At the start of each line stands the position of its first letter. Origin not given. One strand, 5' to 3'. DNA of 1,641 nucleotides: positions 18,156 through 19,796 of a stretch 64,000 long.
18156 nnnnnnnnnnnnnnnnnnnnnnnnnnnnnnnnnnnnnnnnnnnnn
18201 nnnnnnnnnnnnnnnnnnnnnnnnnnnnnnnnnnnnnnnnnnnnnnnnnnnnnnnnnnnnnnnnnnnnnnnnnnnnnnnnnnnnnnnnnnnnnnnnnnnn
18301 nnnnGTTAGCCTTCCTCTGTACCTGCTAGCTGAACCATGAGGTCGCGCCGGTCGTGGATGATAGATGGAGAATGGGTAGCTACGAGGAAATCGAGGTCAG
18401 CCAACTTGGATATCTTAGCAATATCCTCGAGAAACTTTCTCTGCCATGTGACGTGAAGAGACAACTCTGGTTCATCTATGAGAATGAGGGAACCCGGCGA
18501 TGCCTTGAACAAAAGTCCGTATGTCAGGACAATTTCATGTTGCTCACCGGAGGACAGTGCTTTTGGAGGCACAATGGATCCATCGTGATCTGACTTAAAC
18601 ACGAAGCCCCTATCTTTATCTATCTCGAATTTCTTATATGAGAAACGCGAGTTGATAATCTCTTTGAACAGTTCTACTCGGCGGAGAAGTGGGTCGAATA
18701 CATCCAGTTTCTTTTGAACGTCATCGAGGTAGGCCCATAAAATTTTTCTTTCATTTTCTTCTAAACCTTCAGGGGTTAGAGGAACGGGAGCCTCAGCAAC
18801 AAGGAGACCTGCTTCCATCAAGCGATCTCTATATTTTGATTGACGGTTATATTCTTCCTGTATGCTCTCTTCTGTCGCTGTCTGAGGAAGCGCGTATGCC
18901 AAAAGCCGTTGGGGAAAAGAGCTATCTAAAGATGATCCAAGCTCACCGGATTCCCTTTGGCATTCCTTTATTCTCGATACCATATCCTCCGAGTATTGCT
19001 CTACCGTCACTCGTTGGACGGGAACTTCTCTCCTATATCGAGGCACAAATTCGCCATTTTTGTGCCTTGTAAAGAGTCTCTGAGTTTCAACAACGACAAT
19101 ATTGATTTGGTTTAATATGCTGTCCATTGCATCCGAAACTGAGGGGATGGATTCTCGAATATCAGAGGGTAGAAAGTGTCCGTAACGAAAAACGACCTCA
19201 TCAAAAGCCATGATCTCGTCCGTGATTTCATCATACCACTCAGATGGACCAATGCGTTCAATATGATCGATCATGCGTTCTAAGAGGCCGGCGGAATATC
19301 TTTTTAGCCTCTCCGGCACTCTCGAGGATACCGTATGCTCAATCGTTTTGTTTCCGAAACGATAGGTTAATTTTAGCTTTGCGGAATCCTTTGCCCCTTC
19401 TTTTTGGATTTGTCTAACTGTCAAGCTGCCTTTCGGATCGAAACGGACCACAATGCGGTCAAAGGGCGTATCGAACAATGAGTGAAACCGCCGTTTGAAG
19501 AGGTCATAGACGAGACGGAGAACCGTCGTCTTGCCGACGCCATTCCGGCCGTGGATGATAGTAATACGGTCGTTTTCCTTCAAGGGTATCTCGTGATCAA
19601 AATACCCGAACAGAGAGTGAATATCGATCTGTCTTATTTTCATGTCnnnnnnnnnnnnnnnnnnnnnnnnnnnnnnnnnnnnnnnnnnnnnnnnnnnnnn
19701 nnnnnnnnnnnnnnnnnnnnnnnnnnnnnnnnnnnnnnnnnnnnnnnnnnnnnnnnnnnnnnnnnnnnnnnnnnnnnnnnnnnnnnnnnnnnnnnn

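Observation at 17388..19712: PARIS-like two-gene ABC-ATPase + Toprim/DUF4435 defence cassette bracketed by a duplicated 41-bp terminator hairpin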

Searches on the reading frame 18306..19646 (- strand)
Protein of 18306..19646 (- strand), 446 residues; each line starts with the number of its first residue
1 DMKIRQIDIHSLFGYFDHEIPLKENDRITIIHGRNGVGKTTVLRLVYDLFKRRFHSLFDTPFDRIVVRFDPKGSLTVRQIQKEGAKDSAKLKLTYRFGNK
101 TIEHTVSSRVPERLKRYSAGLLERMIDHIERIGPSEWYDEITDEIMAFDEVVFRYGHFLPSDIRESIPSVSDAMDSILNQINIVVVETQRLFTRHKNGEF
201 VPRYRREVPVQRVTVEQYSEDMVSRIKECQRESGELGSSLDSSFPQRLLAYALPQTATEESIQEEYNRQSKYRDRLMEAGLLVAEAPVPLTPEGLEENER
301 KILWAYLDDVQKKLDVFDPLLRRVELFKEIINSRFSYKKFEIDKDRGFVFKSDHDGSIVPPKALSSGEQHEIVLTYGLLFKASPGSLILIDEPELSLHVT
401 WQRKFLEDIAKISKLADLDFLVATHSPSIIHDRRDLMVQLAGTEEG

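Call 4: search_protein_families(library=pfam, proteins=[window:18306-19646:-], max_evalue=0.01)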
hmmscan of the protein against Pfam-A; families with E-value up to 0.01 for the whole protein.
window:18306-19646:- (446 aa): 10 families
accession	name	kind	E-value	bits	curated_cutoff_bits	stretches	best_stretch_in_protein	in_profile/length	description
PF13304.12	AAA_21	-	2.2e-20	74.4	27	2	322-430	185-303/304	AAA domain, putative AbiEii toxin, Type IV TA system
PF13175.12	AAA_15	-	5.6e-20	72.7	32.1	1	2-430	1-374/374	AAA ATPase domain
PF13401.12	AAA_22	-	1.1e-05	26.2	27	1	25-119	4-84/130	AAA domain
PF02463.25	SMC_N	-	2.5e-05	24.3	40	1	4-433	2-205/220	RecF/RecN/SMC N terminal domain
PF00005.33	ABC_tran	-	0.0001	23.4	25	1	26-51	11-36/137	ABC transporter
PF13476.12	AAA_23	-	0.00036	21.6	27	1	10-44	5-37/201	AAA domain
PF13514.12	AAA_27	-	0.0008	19.5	22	1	2-50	1-50/206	AAA domain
PF13555.12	AAA_29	-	0.0048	17.1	27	0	15-43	12-39/61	P-loop containing region of AAA domain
PF13191.12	AAA_16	-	0.005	17.8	32.6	0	25-56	24-62/167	AAA ATPase domain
PF13604.12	AAA_30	-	0.0085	16.3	27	0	23-52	15-44/191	AAA domain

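Call 5: search_protein_families(library=padloc, proteins=[window:18306-19646:-], max_evalue=0.01)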
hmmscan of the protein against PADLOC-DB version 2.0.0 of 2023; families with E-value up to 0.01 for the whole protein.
window:18306-19646:- (446 aa): 144 families (the best 25 are shown)
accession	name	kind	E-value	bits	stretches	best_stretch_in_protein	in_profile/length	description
PDLC00289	PtuA1|PtuA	-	5.4e-25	86.3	2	338-431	203-293/404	AAA ATPase domain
PDLC04164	AriA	-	1.1e-24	85.3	2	320-432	127-238/253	-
PDLC00283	PtuA1|PtuA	-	1.2e-21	75.3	1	359-431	272-345/448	AAA ATPase domain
PDLC02980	AriA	-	3e-21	74.7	2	322-430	196-303/304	-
PDLC02979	AriA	-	1.3e-19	69.2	1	2-430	1-373/373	-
PDLC00303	PtuA1|PtuA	-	2.2e-19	67.9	1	353-431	205-283/386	AAA ATPase domain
PDLC00273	PtuA1|PtuA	-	1e-18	65.5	1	327-431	168-270/375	AAA ATPase domain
PDLC00265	PtuA1|PtuA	-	2.4e-18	64.5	1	362-432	303-374/479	AAA ATPase domain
PDLC00285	PtuA1|PtuA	-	3.9e-18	63.9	1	361-431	260-331/432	AAA ATPase domain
PDLC00266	PtuA1|PtuA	-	1.5e-17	62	1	358-432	307-382/483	AAA ATPase domain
PDLC00305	PtuA1|PtuA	-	4.4e-17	60.5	2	387-432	247-290/392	AAA ATPase domain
PDLC00271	PtuA1|PtuA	-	1.1e-16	59.5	2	387-439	281-331/421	AAA ATPase domain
PDLC00278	PtuA1|PtuA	-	8.1e-15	53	2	387-431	290-332/436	AAA ATPase domain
PDLC00290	PtuA1|PtuA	-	1.1e-14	52.6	2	383-437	268-320/414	AAA ATPase domain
PDLC00308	PtuA1|PtuA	-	2.5e-14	51.1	1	363-431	279-349/449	AAA ATPase domain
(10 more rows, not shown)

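Call 10: search_solved_structures(query=window:18306-19646:-, max_evalue=0.001, show_alignments=1)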
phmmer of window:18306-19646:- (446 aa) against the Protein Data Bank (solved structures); distinct sequences matched with E-value up to 0.001: 14.
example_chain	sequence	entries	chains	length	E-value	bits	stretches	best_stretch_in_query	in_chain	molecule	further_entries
8v45_A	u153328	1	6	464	2.1e-16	63.2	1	302-440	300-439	AriA antitoxin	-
8ux9_B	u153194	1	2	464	2.2e-16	63.2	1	302-440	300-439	AriA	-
8v46_A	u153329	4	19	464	5.4e-16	61.9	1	302-440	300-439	AriA antitoxin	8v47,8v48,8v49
8ee4_A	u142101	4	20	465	2.9e-05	26.5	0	386-436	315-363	PtuA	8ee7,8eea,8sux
9e8z_C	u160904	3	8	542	4.6e-05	25.9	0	386-432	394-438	Retron Ec83 probable ATPase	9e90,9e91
9vkz_A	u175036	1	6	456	0.00014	24.3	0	386-431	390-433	Retron Ec78 probable ATPase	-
9kjx_B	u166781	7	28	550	0.00022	23.6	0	386-431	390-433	AAA family ATPase | Retron I-A effector PtuA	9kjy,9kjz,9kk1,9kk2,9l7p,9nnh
9n69_A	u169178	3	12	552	0.00022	23.6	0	386-432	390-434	AAA family ATPase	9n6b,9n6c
9vh1_D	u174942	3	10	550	0.00024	23.5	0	386-431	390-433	Retron Ec78 probable ATPase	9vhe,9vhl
8j5q_D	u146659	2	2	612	0.00046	22.6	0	360-436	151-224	Uncharacterized ABC transporter ATP-binding protein Rv1281c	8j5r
9nnb_C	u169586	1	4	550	0.00056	22.3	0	386-431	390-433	Retron I-A effector PtuA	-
9nnk_C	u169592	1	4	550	0.00061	22.2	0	386-431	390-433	Retreon I-A effector PtuA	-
9nlj_U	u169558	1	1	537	0.00092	21.6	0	18-46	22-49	Uup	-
22bu_B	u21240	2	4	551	0.00094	21.5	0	385-431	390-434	AAA family ATPase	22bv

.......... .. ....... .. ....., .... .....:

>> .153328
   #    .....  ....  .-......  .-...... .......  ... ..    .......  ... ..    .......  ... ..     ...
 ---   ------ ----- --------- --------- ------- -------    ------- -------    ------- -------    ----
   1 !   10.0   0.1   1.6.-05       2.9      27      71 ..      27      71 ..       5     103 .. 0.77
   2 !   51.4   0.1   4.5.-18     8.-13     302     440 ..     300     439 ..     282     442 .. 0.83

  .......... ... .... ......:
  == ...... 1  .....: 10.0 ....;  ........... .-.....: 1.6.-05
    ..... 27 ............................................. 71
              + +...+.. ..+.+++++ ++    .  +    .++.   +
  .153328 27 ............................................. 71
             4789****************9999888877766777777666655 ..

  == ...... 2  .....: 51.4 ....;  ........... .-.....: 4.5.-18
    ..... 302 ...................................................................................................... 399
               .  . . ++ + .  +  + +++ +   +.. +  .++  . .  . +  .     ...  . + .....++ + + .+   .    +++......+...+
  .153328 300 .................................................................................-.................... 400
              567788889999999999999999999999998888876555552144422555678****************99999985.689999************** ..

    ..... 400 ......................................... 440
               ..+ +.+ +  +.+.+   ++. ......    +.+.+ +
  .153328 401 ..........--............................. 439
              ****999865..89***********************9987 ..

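Call 17: find_encoding_contigs(protein=window:18306-19646:-, flank=10000, max_places=10)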
Protein window:18306-19646:- (446 aa): no gene with exactly this product is on record in the collection.

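Call 45: find_homologous_proteins(query=window:18306-19646:-, max_evalue=0.001)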
Query window:18306-19646:- (446 aa): 2988 proteins with E <= 0.001 among 8000 candidates; the best 120 are listed.
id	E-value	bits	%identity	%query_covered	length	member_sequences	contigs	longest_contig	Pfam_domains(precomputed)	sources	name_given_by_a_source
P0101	2.3e-293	991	100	100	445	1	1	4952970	PF13175.13,PF13401.13,PF02463.26,PF13304.13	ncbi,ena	-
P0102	1.1e-267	906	93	100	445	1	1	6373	PF00005.34,PF13175.13,PF13401.13,PF02463.26,PF13304.13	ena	-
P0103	6.7e-251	851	87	100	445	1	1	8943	PF13175.13,PF13401.13,PF13304.13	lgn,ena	-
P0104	5.7e-247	838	84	100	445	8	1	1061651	PF13175.13,PF13401.13,PF02463.26,PF13304.13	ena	-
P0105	8.3e-240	814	83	100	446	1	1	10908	PF13175.13,PF13476.13,PF13401.13,PF02463.26,PF13304.13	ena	-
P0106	1.0e-217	741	79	100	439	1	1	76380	PF13175.13,PF13401.13,PF02463.26,PF13304.13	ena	-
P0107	1.4e-215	734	77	100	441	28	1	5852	PF13175.13,PF13401.13,PF02463.26,PF13304.13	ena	-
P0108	1.9e-206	704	72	100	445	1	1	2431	PF13175.13,PF02463.26,PF13304.13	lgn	-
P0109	4.0e-206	703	73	100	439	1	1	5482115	PF13175.13,PF13476.13,PF13401.13,PF02463.26,PF13304.13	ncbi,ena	-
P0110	2.1e-205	701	72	100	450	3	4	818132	PF13175.13,PF02463.26,PF13304.13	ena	-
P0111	1.5e-202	691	71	100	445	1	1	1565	PF13175.13,PF13401.13,PF02463.26,PF13304.13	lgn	-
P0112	5.0e-201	686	72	99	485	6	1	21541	PF13175.13,PF02463.26,PF13304.13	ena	-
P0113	6.2e-201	686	72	99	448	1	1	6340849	PF13175.13,PF13476.13,PF13401.13,PF02463.26,PF13304.13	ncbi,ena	-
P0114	1.1e-196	672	71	100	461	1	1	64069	PF13175.13,PF13401.13,PF13304.13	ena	-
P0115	4.8e-196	670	70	100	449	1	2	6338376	PF13175.13,PF13304.13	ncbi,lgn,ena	-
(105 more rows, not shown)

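Call 46: find_encoding_contigs(protein=P0101, flank=3000, max_places=3)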
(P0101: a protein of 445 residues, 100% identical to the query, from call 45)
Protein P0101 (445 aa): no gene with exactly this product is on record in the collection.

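Call 61: search_protein_families(library=ncbifam, proteins=[window:18306-19643:-], max_evalue=0.001)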
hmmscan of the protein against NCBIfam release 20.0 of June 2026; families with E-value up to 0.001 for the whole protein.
window:18306-19643:- (445 aa): 26 families (the best 25 are shown)
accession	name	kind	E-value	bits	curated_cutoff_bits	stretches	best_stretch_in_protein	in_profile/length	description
NF041760.1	PtuA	equivalog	4.7e-12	45.6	500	1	386-430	379-421/524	retron Ec78 anti-phage system effector ATPase PtuA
TIGR04435.1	restrict_AAA_1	hypoth_equivalog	1.9e-08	33.5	300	1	358-437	393-478/568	restriction system-associated AAA family ATPase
NF038234.1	retron_eff_Eco8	equivalog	4.8e-08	32.1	250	1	386-430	275-326/679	retron Eco8 family effector endonuclease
NF041774.1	tung_ATPbind_TupC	equivalog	2.5e-06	26.7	400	0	360-425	126-188/319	tungstate ABC transporter ATP-binding protein TupC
NF000355.4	ribo_prot_ABC_F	equivalog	4.3e-06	25.9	380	1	16-54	20-57/499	ribosomal protection-like ABC-F family protein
TIGR02673.1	FtsE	equivalog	1.2e-05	25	264.85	0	359-439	134-210/214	cell division ATP-binding protein FtsE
TIGR03864.1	PQQ_ABC_ATP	hypoth_equivalog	1.4e-05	24.7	302.25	0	361-437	131-204/236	ABC transporter, ATP-binding subunit, PQQ-dependent alcohol dehydrogenase system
NF050005.1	ABC_ATPase_Uup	equivalog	1.4e-05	23.5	900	0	18-115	23-122/636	ATP-binding cassette ATPase Uup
NF047739.1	antiphage_MADS3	equivalog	5.7e-05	22.5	420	0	354-430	308-380/427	methylation-associated defense system AAA family ATPase MAD3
TIGR01189.1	ccmA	equivalog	7.2e-05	22.5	131.6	0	27-49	28-50/198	heme ABC exporter ATP-binding protein CcmA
TIGR03375.1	type_I_sec_LssB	subfamily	8.2e-05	21.1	693.1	0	21-50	490-518/696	type I secretion system permease/ATPase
TIGR02324.1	CP_lyasePhnL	equivalog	9e-05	22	256.3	0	26-77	35-88/224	phosphonate C-P lyase system protein PhnL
NF008355.0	PRK11144.1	equivalog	0.0001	21.4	434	0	360-429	126-192/353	molybdenum ABC transporter ATP-binding protein ModC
TIGR02315.1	ABC_phnC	equivalog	0.00014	21.4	266.1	0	361-439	144-219/243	phosphonate ABC transporter ATP-binding protein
NF008358.0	PRK11147.1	equivalog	0.00017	20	936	0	20-46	25-366/635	ABC transporter ATP-binding protein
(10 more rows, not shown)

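Call 62: predict_structure(alignment_id=A2)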
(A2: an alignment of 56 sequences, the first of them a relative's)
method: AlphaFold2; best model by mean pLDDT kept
length: 445 residues; sequences in the alignment: 56
mean_pLDDT: 81.9   pTM: 0.78
mean pLDDT of the five models: 81.9, 81.1, 78.1, 76.7, 76.6
residues with pLDDT >= 90: 191; 70-90: 178; 50-70: 46; < 50: 30
segments of 3 or more residues with pLDDT < 50: 82-85, 189-211, 443-445
pLDDT, mean of each block of 10 residues (from residue 1): 92 90 90 83 90 83 93 89 61 91 77 60 74 73 68 71 65 87 68 31 35 79 96 95 90 88 93 94 78 85 93 96 96 90 94 90 83 91 91 73 88 95 85 82 49
secondary structure, 60 per line:
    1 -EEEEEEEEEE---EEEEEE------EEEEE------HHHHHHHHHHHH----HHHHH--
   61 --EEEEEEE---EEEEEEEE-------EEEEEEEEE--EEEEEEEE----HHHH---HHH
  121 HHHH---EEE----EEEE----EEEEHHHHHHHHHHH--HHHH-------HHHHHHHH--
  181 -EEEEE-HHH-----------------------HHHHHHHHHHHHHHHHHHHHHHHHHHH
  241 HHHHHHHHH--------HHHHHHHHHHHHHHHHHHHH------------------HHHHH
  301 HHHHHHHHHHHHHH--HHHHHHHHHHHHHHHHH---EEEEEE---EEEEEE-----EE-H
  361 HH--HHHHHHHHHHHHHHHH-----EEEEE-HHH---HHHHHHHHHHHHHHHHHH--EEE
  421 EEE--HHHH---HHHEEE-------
elements in order: E2-11 E15-20 E27-31 H38-49 H54-58 E63-69 E73-80 E88-96 E99-106 H111-114 H118-124 E128-130 E135-138 E143-146 H147-157 H160-163 H171-178 E182-186 H214-249 H258-277 H296-314 H317-333 E337-342 E346-351 H365-380 E386-390 H398-415 E418-423 H426-429 E436-438

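Call 64: fold_search(model_id=the predicted structure, library=pdb)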
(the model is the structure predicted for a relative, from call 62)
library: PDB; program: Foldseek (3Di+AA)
matches with E <= 10: 961; with E <= 0.001: 123
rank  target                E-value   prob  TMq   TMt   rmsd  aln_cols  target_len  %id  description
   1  8v46_C                3.1e-18  1.00  0.57  0.61  10.1       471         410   18  CryoEM structure of AriA-AriB complex (Form I) (released 2024-06-26)
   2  8v45_B                4.3e-18  1.00  0.56  0.64   8.0       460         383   17  CryoEM structure of AriA-Ocr complex (released 2024-06-26)
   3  8v45_D                8.6e-18  1.00  0.55  0.63   8.3       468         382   16  CryoEM structure of AriA-Ocr complex (released 2024-06-26)
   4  8v45_C                1.4e-17  1.00  0.54  0.63   8.2       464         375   18  CryoEM structure of AriA-Ocr complex (released 2024-06-26)
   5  8v46_B                1.5e-17  1.00  0.58  0.64   7.9       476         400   16  CryoEM structure of AriA-AriB complex (Form I) (released 2024-06-26)
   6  8v49_C                1.9e-17  1.00  0.58  0.64   7.6       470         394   17  CryoEM structure of AriA (E393Q) sensory subunit (released 2024-06-26)
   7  8v45_F                2.5e-17  1.00  0.50  0.57  10.3       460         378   18  CryoEM structure of AriA-Ocr complex (released 2024-06-26)
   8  8ux9_B                3.3e-17  1.00  0.56  0.62   7.7       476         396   17  Asymmetric unit of the PARIS Immune Complex at 3.2 Angstrom Resolution (released 2024-09-18)
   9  8v46_A                4.3e-17  1.00  0.52  0.55  11.2       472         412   19  CryoEM structure of AriA-AriB complex (Form I) (released 2024-06-26)
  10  8v45_E                7.8e-17  1.00  0.52  0.60  10.9       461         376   18  CryoEM structure of AriA-Ocr complex (released 2024-06-26)
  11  8v45_A                1.1e-16  1.00  0.53  0.61  10.3       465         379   18  CryoEM structure of AriA-Ocr complex (released 2024-06-26)
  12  8v49_B                7.5e-16  1.00  0.59  0.66   7.6       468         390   16  CryoEM structure of AriA (E393Q) sensory subunit (released 2024-06-26)
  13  8ux9_C                1.2e-15  1.00  0.54  0.59  10.3       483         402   17  Asymmetric unit of the PARIS Immune Complex at 3.2 Angstrom Resolution (released 2024-09-18)
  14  8v49_A                3.2e-15  1.00  0.59  0.64   8.2       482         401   16  CryoEM structure of AriA (E393Q) sensory subunit (released 2024-06-26)
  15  8v47_H                1.9e-13  1.00  0.47  0.65  15.1       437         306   17  CryoEM structure of AriA-AriB complex (Form II) (released 2024-06-26)
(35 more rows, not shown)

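Call 68: find_encoding_contigs(protein=P0104, flank=4000, max_places=4)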
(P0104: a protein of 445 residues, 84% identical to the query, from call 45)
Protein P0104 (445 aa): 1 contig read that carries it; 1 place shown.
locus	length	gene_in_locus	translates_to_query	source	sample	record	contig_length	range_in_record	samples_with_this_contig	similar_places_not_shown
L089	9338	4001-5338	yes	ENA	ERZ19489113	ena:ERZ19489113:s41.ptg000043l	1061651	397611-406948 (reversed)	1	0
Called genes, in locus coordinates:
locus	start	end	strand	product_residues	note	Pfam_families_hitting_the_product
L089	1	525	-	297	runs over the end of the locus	-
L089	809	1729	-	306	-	PF00586:AIRS, PF02769:AIRS_C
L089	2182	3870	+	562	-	PF13432:TPR_16 (weak), PF13414:TPR_11 (weak), PF14863:Alkyl_sulf_dimr (weak), PF13414:TPR_11 (weak), PF14559:TPR_19, PF13432:TPR_16, PF12895:ANAPC3, PF14559:TPR_19, +34 more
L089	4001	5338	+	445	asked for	PF02463:SMC_N (weak), PF13175:AAA_15, PF13401:AAA_22 (faint), PF13304:AAA_21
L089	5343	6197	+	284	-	PF14491:DUF4435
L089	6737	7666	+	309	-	-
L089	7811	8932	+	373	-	-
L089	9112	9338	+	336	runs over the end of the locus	PF00056:Ldh_1_N, PF02866:Ldh_1_C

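Call 75: list_cluster_members(proteins=[P0101])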
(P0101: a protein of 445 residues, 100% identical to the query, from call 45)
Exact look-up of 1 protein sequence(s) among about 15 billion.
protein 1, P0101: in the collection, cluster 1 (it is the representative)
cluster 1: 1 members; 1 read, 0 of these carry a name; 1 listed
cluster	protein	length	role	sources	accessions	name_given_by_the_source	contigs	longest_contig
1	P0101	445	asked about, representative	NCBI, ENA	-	-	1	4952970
